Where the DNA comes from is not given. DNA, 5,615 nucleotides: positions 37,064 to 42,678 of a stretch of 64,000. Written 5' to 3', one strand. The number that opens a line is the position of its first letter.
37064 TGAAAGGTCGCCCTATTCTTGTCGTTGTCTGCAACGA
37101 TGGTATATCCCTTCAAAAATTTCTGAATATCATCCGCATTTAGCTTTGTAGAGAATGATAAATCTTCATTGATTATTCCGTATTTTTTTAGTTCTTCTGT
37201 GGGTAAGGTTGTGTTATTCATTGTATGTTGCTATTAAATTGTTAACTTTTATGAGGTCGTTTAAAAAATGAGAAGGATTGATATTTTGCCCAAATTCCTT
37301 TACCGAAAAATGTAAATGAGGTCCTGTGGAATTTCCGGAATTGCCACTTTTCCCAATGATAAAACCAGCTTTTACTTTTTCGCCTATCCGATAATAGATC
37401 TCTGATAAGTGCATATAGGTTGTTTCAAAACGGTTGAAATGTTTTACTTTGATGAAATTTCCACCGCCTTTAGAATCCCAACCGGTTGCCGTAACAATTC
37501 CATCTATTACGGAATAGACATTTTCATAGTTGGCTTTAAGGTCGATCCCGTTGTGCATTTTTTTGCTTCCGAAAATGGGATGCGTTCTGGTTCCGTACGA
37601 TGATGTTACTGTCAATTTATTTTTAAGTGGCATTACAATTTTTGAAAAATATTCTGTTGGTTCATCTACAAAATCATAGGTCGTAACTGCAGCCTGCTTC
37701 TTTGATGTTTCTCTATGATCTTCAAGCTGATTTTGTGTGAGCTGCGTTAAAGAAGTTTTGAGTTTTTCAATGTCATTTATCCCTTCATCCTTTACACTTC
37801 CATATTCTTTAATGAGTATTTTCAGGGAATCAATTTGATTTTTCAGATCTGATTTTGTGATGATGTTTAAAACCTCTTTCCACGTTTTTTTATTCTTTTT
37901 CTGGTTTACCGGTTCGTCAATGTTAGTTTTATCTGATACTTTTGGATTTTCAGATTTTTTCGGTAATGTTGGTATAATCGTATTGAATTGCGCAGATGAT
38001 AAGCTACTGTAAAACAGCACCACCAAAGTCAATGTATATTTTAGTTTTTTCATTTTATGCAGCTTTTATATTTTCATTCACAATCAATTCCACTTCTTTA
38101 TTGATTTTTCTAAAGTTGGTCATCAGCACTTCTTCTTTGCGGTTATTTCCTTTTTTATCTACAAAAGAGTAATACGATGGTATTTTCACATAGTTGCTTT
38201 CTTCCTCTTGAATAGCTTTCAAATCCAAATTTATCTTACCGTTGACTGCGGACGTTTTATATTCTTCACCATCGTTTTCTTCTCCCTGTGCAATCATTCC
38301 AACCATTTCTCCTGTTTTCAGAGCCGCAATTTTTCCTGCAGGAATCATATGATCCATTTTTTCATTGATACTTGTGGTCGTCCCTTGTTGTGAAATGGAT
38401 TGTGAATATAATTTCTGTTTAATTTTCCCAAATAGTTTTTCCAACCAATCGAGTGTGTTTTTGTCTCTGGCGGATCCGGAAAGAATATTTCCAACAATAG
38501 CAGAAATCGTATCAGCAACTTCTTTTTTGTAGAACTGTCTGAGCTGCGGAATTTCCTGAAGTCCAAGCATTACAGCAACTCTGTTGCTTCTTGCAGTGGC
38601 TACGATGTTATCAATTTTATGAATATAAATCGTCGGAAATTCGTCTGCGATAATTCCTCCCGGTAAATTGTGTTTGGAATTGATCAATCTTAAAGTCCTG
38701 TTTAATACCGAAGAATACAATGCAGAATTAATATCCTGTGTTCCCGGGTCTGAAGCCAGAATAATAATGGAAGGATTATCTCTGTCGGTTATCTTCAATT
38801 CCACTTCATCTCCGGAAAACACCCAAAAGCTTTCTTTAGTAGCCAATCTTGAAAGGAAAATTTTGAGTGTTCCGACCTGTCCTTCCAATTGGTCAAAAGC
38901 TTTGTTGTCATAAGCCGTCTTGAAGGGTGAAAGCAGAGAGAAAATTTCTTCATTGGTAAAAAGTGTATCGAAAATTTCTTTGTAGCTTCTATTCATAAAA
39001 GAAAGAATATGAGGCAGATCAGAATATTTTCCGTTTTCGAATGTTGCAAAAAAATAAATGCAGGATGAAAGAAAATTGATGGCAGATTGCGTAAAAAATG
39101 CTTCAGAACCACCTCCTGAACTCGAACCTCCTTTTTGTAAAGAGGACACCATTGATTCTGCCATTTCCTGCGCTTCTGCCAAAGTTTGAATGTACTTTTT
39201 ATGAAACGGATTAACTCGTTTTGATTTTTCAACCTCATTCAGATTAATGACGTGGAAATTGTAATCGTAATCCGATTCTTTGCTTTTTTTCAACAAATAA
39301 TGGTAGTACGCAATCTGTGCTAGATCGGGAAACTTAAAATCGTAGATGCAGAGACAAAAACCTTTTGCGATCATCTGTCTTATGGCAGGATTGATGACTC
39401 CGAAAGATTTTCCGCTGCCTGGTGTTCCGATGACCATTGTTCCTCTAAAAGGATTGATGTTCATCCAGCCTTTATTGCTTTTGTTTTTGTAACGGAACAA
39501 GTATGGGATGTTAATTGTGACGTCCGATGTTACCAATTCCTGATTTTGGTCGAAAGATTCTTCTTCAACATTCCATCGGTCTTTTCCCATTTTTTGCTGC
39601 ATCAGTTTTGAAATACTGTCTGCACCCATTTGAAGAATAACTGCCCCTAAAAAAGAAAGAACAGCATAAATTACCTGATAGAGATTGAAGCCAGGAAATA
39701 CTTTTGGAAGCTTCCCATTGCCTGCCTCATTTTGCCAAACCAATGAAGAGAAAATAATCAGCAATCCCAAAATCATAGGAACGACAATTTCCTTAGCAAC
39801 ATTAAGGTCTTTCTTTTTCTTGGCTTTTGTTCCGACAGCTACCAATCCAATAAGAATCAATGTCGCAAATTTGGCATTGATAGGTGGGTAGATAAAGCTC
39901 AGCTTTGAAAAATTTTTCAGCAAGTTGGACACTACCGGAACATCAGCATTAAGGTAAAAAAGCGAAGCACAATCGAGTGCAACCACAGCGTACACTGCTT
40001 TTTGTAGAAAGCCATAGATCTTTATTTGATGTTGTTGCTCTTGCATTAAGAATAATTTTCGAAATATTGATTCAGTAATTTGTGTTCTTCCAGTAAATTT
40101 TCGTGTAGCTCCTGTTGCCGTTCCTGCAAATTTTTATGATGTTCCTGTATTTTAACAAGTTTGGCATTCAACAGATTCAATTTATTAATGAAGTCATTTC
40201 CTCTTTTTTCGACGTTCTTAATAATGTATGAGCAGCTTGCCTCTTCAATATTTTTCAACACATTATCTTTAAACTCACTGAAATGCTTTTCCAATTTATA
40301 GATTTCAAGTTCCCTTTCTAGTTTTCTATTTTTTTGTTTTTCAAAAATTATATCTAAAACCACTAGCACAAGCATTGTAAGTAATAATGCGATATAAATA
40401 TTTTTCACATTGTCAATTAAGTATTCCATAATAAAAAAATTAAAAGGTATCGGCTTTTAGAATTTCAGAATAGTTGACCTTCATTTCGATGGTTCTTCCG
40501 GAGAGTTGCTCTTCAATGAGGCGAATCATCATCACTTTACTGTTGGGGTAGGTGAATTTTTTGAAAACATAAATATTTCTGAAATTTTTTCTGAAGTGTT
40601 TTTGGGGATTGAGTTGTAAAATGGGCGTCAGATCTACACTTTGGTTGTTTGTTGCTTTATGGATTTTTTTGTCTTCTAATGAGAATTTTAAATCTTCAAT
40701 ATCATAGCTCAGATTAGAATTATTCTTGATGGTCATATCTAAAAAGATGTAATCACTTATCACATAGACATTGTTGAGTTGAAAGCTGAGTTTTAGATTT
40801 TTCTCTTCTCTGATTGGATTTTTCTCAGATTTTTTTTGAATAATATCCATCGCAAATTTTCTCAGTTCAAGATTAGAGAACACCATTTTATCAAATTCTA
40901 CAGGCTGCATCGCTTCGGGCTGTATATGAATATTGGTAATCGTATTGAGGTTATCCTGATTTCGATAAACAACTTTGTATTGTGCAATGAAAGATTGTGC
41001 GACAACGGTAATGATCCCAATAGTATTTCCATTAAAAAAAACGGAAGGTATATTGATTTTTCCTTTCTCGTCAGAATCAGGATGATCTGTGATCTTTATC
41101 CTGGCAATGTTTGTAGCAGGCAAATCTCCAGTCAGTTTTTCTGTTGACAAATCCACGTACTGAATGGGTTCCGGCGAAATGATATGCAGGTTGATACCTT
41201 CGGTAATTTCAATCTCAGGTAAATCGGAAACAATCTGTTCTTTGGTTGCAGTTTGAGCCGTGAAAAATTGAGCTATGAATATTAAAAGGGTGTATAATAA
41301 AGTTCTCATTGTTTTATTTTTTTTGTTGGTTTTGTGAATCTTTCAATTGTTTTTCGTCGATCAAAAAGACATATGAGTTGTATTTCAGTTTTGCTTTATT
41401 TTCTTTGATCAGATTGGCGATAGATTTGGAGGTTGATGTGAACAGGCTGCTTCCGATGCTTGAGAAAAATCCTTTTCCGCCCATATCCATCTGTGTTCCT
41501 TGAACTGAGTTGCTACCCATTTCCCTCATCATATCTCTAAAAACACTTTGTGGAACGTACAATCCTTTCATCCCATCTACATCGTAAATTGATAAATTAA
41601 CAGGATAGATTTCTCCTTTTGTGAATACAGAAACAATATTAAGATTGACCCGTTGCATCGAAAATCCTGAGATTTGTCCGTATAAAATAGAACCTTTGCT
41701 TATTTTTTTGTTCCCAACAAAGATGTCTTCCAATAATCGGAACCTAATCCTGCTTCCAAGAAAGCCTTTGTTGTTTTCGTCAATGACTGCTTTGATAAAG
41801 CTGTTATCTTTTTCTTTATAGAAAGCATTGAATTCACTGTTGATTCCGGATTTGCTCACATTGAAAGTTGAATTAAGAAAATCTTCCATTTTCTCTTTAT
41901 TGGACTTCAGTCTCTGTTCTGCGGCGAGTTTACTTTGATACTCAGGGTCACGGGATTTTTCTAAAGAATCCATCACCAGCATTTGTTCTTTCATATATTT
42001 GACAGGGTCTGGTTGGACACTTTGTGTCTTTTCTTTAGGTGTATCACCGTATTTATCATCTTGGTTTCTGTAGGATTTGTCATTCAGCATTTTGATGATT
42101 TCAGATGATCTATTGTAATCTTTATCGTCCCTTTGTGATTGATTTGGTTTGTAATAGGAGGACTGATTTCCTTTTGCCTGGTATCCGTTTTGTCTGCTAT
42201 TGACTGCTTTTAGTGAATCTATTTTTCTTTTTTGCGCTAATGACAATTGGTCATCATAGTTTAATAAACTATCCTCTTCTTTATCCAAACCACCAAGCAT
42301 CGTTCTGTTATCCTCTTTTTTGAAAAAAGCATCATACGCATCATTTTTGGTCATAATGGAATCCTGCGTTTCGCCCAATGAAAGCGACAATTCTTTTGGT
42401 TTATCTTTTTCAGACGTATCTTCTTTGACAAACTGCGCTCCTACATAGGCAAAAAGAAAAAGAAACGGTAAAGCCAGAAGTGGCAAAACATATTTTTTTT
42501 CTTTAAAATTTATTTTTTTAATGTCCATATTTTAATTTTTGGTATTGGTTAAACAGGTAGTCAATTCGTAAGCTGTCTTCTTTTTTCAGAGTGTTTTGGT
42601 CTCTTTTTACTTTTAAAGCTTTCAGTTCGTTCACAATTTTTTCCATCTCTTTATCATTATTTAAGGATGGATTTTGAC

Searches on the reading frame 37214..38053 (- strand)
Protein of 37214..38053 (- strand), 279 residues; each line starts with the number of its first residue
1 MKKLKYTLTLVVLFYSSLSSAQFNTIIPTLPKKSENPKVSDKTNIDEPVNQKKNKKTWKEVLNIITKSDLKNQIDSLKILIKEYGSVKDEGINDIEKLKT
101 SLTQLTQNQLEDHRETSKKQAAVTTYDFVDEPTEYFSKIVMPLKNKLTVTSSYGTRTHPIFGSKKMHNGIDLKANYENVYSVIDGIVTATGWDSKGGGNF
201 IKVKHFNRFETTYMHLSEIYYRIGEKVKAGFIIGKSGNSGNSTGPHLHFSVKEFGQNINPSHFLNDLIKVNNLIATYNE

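Call 40: search_protein_families(library=pfam, proteins=[window:37214-38053:-], max_evalue=0.001)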
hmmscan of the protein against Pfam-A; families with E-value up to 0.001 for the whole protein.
window:37214-38053:- (279 aa): 1 family
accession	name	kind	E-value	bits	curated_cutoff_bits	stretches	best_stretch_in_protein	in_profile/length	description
PF01551.29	Peptidase_M23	-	2.9e-27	95.1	28.7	1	165-260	1-96/96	Peptidase family M23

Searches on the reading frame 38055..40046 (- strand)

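Call 40: search_protein_families(library=pfam, proteins=[window:38055-40046:-], max_evalue=0.001)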
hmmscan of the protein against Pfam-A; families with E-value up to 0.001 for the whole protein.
window:38055-40046:- (663 aa): 4 families
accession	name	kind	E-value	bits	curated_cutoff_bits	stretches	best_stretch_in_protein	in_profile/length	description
PF10412.15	TrwB_AAD_bind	-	9.9e-15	54.7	20.5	1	202-553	17-337/387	Type IV secretion-system coupling protein DNA-binding domain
PF02534.20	T4SS-DNA_transf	-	1.7e-14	54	20.1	2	190-336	33-164/468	Type IV secretory system Conjugative DNA transfer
PF12696.13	TraG-D_C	-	1.2e-13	51.5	22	1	465-577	4-125/126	TraM recognition site of TraD and TraG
PF14293.11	YWFCY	-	8.4e-09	36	24.4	1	31-149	35-143/144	YWFCY protein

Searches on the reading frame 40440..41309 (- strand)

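Call 40: search_protein_families(library=pfam, proteins=[window:40440-41309:-], max_evalue=0.001)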
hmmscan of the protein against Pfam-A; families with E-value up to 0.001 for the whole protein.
window:40440-41309:- (289 aa): 1 family
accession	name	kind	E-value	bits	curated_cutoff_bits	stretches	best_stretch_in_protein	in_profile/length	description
PF13595.11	DUF4138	-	2.3e-45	155.3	31.1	1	33-288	1-244/245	Domain of unknown function (DUF4138)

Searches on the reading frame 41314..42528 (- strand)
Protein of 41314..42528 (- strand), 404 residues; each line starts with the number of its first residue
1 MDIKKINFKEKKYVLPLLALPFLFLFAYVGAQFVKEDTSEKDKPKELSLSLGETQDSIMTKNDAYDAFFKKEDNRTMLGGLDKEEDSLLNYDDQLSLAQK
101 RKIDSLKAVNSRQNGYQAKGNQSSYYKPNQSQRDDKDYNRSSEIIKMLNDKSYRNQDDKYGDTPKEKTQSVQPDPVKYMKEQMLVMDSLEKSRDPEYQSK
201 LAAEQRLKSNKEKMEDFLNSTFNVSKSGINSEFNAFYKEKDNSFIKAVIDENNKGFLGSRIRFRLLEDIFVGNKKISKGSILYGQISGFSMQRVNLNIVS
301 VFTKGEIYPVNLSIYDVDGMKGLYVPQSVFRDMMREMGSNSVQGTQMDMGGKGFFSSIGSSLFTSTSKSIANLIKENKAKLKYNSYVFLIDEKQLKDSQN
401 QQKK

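Call 40: search_protein_families(library=pfam, proteins=[window:41314-42528:-], max_evalue=0.001)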
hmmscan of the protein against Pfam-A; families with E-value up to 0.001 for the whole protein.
window:41314-42528:- (404 aa): 1 family
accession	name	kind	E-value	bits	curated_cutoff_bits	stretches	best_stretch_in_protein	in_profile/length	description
PF12508.14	Transposon_TraM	-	7.8e-37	127.5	25.1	1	245-389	1-144/145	Conjugative transposon, TraM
